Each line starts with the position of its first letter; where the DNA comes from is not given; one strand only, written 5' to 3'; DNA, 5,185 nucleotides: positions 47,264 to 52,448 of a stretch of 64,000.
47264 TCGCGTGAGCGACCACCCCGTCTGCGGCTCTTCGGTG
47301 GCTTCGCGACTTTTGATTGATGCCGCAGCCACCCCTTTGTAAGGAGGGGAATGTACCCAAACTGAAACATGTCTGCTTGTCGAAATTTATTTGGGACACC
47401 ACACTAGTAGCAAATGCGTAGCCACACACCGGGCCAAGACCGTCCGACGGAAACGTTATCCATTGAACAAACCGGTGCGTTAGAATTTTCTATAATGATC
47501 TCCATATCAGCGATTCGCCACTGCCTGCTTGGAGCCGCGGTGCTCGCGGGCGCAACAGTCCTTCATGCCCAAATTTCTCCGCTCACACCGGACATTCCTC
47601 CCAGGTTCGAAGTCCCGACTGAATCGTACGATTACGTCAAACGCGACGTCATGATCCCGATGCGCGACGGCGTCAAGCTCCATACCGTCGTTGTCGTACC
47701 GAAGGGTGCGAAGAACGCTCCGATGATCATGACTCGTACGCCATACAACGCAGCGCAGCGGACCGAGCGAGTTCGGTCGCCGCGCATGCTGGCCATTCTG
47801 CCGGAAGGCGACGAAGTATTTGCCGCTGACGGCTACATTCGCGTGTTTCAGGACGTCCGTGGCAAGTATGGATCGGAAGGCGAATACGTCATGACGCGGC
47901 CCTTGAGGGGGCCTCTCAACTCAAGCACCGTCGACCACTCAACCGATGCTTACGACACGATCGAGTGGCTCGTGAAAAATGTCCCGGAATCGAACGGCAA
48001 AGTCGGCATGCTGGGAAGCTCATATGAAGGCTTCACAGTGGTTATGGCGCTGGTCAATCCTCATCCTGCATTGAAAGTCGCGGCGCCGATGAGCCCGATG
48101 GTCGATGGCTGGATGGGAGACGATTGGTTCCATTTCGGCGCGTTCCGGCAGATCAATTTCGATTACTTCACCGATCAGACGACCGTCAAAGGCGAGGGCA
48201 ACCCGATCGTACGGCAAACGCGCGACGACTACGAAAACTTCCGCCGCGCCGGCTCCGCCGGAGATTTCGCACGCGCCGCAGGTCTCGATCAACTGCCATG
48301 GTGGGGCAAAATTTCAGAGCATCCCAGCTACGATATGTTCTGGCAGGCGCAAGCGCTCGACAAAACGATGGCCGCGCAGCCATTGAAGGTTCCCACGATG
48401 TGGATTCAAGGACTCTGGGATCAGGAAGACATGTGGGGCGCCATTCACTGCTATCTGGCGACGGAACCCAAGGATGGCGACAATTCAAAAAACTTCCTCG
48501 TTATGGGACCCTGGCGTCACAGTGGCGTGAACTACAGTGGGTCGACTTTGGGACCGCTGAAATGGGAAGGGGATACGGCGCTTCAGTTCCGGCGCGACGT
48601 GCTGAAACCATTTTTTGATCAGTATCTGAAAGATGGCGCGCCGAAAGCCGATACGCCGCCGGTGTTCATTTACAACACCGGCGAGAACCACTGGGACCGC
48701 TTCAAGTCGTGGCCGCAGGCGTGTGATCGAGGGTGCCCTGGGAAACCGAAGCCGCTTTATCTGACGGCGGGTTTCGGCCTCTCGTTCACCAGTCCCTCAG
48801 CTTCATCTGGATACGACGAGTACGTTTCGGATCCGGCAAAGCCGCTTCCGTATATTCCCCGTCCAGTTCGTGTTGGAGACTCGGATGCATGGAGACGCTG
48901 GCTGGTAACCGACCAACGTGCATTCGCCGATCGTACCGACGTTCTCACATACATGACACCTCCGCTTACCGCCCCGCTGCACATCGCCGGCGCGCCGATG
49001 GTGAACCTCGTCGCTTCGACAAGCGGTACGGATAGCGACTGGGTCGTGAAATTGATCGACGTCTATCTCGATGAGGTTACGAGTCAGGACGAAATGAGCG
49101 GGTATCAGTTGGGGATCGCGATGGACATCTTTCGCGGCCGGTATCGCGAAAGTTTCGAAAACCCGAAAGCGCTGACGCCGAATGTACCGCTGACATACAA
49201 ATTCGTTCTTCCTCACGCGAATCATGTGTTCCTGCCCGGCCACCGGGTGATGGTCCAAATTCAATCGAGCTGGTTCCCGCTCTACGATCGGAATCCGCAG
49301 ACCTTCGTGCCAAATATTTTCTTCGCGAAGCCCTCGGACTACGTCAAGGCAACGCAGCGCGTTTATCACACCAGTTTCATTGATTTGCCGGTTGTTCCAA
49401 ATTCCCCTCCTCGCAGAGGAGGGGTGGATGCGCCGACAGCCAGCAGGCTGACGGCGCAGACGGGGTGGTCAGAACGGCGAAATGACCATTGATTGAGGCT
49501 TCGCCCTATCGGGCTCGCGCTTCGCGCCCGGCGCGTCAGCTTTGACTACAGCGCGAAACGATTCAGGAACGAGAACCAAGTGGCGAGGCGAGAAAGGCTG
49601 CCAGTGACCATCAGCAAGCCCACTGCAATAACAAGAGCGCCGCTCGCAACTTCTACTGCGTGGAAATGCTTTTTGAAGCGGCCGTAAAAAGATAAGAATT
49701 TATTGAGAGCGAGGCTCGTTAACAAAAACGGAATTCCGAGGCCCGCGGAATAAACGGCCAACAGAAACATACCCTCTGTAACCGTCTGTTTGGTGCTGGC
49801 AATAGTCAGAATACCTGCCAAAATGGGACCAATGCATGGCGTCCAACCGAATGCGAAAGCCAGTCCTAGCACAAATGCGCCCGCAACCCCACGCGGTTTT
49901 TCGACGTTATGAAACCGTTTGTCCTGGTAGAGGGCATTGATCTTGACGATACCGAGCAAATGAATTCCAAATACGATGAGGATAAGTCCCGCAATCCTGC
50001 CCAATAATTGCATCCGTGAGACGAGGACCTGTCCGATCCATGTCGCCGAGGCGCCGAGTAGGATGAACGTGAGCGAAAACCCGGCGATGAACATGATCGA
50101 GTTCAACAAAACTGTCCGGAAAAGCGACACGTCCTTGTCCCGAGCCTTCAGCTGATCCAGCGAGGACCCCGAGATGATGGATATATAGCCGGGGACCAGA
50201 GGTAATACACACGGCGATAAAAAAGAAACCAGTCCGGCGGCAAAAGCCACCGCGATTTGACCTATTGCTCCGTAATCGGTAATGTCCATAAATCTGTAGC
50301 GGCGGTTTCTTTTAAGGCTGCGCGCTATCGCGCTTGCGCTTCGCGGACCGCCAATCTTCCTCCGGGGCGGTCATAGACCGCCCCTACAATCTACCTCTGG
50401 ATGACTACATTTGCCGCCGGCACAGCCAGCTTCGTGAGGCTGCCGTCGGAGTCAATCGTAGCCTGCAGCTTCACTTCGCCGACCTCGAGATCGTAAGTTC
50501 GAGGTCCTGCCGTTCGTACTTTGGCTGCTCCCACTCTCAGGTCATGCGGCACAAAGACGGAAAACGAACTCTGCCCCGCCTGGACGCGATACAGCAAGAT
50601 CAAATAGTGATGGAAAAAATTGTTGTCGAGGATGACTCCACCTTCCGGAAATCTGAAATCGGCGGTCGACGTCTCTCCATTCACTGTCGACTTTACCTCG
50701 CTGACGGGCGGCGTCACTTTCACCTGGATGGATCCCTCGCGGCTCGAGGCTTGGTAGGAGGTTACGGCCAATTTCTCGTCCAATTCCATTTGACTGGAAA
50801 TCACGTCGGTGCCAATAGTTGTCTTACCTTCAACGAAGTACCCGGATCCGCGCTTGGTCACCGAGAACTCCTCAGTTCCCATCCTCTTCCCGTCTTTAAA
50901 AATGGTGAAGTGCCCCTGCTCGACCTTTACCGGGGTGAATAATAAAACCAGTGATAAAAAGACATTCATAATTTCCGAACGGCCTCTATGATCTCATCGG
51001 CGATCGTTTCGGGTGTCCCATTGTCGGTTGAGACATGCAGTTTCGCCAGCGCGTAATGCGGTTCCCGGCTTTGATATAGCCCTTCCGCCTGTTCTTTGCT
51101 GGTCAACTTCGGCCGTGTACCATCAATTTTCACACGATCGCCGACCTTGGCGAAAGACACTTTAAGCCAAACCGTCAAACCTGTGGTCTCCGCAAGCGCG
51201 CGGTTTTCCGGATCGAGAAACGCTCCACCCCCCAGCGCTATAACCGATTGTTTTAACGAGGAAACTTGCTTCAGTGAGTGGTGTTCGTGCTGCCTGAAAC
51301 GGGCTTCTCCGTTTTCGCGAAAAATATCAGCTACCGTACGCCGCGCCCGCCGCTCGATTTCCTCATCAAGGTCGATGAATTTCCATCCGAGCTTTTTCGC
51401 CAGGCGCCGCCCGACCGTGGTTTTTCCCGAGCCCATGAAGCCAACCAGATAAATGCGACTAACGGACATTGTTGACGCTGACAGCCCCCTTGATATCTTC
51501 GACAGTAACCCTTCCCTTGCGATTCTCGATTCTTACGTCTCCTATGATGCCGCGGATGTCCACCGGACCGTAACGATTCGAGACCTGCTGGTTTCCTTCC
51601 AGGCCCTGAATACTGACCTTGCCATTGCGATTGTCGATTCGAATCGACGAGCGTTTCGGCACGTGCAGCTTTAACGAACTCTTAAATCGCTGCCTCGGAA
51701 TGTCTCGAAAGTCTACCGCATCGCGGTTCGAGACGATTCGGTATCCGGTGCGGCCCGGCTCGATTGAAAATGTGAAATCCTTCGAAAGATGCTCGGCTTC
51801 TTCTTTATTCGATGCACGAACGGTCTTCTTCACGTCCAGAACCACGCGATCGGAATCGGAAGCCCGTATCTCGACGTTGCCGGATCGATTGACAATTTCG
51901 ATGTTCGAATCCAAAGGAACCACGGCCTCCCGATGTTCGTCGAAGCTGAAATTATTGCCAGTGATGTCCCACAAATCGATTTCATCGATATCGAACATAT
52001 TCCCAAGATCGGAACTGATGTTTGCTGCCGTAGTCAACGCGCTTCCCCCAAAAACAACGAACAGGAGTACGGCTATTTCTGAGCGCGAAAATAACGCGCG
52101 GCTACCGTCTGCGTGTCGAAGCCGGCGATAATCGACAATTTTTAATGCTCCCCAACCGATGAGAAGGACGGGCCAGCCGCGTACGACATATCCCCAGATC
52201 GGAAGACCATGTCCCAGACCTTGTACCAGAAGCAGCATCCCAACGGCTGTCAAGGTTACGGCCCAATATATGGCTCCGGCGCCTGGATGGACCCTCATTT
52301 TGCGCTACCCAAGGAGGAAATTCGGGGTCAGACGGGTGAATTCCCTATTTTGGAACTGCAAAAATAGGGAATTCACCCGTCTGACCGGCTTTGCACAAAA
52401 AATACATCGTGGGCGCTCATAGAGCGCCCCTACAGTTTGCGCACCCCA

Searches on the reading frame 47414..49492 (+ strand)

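Call 3: search_protein_families(library=pfam, proteins=[window:47414-49492:+], max_evalue=0.01)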
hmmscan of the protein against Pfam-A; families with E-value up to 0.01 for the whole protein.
window:47414-49492:+ (692 aa): 3 families
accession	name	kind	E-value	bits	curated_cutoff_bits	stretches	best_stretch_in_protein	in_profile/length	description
PF02129.25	Peptidase_S15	-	2.9e-72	243.9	23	1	85-370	1-261/262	X-Pro dipeptidyl-peptidase (S15 family)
PF08530.16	PepX_C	-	7.2e-24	85.3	22.5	1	413-652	5-208/217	X-Pro dipeptidyl-peptidase C-terminal non-catalytic domain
PF00326.27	Peptidase_S9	-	0.002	18.1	22.6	0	135-238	9-106/213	Prolyl oligopeptidase family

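Call 4: search_protein_families(library=ncbifam, proteins=[window:47414-49492:+], max_evalue=0.01)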
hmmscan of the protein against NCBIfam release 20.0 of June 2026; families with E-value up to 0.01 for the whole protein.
window:47414-49492:+ (692 aa): 2 families
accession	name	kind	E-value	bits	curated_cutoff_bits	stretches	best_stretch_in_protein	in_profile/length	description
TIGR00976.1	CocE_NonD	subfamily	3.5e-75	254.1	66.3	1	82-663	2-550/550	CocE/NonD family hydrolase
NF003780.0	PRK05371.1-1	subfamily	1.8e-07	30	642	1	509-619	454-555/594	Xaa-Pro dipeptidyl-peptidase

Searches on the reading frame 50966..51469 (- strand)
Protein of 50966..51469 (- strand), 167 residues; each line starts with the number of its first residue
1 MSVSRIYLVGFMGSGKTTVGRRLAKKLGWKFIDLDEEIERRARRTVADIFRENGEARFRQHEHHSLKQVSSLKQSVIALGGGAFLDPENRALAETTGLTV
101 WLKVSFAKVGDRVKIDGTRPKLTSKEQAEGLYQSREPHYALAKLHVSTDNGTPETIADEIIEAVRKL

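Call 49: search_protein_families(library=pfam, proteins=[window:50966-51469:-], max_evalue=0.001)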
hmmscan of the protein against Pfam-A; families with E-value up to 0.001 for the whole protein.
window:50966-51469:- (167 aa): 4 families
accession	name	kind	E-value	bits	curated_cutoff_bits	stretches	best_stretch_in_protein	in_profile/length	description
PF01202.28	SKI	-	5.2e-48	163.6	22.1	1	12-164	1-158/159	Shikimate kinase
PF13671.12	AAA_33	-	1.8e-08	35.2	27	1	6-91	2-86/143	AAA domain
PF13238.12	AAA_18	-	8.9e-07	29.9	29.4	1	6-129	1-125/128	AAA domain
PF13189.12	Cytidylate_kin2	-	0.00034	21.3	28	1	12-42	8-37/176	Cytidylate kinase-like family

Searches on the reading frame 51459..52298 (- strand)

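Call 49: search_protein_families(library=pfam, proteins=[window:51459-52298:-], max_evalue=0.001)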
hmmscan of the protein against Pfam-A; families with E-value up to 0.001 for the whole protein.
window:51459-52298:- (279 aa): 2 families
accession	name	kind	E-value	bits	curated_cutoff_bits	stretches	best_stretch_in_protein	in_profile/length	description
PF13349.12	DUF4097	-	0.00025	20.9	22.9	1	132-270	3-116/247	Toastrack DUF4097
PF22570.1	LiaF-TM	-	0.00042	21.5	27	1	12-84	2-59/98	LiaF transmembrane domain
